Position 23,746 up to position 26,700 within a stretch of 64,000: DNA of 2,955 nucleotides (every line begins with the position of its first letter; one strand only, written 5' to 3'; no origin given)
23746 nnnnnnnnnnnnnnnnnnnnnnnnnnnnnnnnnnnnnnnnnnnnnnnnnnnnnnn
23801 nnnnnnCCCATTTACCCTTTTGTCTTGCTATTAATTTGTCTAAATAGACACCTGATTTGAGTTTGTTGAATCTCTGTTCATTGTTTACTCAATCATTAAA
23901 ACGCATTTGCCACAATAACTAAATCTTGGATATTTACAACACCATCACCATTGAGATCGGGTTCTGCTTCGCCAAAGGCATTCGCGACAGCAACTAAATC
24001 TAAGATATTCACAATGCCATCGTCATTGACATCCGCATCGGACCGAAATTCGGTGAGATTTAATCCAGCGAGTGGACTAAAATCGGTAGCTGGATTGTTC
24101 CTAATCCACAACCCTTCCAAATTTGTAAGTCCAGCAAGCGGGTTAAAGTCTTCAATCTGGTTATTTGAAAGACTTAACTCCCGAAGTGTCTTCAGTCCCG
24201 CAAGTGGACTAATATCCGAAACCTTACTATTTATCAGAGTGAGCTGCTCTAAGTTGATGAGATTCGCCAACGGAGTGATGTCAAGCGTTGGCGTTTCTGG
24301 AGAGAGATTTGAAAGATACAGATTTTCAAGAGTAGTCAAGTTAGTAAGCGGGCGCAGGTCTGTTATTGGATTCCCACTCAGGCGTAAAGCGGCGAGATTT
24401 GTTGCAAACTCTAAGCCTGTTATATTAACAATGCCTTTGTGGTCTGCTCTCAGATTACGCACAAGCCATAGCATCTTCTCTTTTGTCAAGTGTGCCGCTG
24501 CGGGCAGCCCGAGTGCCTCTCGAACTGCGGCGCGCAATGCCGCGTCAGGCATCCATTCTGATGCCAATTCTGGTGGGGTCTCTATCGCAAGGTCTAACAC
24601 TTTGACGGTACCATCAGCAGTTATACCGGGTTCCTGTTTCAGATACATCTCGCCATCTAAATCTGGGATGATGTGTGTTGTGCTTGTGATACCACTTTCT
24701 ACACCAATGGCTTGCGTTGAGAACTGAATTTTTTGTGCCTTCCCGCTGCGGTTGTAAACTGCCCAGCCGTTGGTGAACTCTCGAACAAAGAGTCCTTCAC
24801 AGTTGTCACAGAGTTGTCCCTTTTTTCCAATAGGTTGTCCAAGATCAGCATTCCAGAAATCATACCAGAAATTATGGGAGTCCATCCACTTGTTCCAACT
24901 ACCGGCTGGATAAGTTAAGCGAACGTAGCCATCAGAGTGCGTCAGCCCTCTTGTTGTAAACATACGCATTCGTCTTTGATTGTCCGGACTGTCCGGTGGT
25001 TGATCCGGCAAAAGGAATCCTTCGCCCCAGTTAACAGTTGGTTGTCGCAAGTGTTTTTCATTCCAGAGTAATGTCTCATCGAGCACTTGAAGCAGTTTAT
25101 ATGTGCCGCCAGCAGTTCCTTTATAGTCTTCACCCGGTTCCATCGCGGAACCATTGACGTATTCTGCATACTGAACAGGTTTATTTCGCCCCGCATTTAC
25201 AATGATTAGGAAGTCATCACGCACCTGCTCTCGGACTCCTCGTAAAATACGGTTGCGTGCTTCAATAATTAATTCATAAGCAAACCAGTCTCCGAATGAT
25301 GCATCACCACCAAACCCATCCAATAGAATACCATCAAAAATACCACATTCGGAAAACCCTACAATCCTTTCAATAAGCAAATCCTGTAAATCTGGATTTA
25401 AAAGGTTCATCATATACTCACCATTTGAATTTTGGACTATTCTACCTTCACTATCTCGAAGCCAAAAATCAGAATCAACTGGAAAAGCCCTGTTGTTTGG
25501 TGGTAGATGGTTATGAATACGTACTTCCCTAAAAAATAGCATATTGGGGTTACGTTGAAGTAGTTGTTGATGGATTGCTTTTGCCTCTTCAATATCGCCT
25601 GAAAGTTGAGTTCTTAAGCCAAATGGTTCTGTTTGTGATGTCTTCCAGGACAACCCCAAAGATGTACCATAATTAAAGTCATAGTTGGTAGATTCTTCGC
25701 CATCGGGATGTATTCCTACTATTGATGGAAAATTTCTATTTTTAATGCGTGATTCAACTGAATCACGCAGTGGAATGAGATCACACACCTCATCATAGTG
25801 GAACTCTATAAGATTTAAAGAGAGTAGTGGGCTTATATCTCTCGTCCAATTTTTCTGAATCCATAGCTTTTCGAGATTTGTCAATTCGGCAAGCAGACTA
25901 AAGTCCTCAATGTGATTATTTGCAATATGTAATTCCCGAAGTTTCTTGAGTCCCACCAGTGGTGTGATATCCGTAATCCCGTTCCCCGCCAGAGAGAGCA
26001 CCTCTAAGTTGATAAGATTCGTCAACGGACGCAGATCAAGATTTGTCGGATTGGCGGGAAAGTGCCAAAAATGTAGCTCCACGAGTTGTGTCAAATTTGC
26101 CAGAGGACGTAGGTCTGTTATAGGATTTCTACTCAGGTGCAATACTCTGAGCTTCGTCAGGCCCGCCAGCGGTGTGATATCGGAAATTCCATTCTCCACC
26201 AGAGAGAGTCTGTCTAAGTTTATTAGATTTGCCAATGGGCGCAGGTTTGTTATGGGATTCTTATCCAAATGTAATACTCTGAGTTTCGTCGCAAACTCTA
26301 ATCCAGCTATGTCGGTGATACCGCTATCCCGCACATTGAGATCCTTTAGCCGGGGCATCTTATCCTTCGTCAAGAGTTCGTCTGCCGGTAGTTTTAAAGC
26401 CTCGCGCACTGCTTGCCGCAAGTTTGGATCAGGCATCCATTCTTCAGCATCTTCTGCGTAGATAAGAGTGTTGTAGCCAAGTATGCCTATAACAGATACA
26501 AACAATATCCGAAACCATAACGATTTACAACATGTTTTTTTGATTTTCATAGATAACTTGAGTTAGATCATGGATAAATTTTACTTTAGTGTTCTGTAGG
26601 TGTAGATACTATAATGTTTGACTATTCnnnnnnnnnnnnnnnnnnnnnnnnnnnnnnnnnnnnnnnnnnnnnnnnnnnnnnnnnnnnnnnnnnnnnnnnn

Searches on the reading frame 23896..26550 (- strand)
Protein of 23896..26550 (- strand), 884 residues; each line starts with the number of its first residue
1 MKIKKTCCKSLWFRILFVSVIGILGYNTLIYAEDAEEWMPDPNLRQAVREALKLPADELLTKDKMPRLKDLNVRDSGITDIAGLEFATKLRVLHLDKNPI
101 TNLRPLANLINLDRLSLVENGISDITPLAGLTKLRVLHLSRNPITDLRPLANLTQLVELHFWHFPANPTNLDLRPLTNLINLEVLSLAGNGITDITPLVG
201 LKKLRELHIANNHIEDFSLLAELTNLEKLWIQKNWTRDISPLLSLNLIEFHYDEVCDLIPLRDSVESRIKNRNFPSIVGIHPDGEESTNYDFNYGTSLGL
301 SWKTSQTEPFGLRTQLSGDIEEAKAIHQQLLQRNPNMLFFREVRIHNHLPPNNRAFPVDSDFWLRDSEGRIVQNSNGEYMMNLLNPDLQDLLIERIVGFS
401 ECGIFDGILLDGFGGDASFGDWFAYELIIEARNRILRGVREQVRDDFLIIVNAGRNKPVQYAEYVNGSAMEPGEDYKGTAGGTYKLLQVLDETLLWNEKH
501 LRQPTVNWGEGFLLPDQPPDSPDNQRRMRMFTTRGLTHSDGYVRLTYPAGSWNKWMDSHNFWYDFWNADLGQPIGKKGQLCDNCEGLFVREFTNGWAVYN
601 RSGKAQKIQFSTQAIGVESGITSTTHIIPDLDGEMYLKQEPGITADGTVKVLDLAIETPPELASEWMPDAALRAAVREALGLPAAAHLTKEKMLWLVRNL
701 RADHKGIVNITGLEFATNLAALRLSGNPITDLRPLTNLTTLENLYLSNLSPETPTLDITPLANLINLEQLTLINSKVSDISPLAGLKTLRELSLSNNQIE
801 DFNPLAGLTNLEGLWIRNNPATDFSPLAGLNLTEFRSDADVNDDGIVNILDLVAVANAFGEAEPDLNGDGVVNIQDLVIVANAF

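Call 3: search_protein_families(library=pfam, proteins=[window:23896-26550:-], max_evalue=0.1)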
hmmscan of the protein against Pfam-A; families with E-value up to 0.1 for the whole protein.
window:23896-26550:- (884 aa): 11 families
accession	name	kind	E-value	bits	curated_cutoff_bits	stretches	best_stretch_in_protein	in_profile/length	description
PF12799.13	LRR_4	-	2.4e-48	161.5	27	9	788-828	2-43/44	Leucine Rich repeats (2 copies)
PF13855.12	LRR_8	-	2.2e-15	56.6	27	7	89-144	2-61/61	Leucine rich repeat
PF23952.1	LRR_EndoS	-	1.7e-11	44.8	27.9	2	720-819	26-116/116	Endo-beta-N-acetylglucosaminidase EndoS LRR domain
PF14885.12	GHL15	-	1.4e-10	42.1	27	1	359-596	43-271/271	Hypothetical glycosyl hydrolase family 15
PF23598.1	LRR_14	-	1.9e-10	40.5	40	2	71-237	5-180/353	Leucine-rich repeat region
PF13516.12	LRR_6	-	9.9e-09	35.1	23.4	0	132-146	3-17/24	Leucine Rich repeat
PF00560.39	LRR_1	-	6.2e-06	25.8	20.6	0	789-804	2-17/23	Leucine Rich Repeat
PF00404.24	Dockerin_1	-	2.6e-05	24.7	22.9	1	840-883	3-55/57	Dockerin type I domain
PF23211.1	LRR_LRWD1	-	4e-05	23.9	28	1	738-822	15-99/190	Leucine-rich repeat and WD repeat-containing protein 1, LRR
PF14580.12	LRR_9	-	0.0001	22.3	30.5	1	73-146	49-127/175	Leucine-rich repeat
PF25019.1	LRR_R13L1-DRL21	-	0.0034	17.7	27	0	173-232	65-125/127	R13L1/DRL21 LRRs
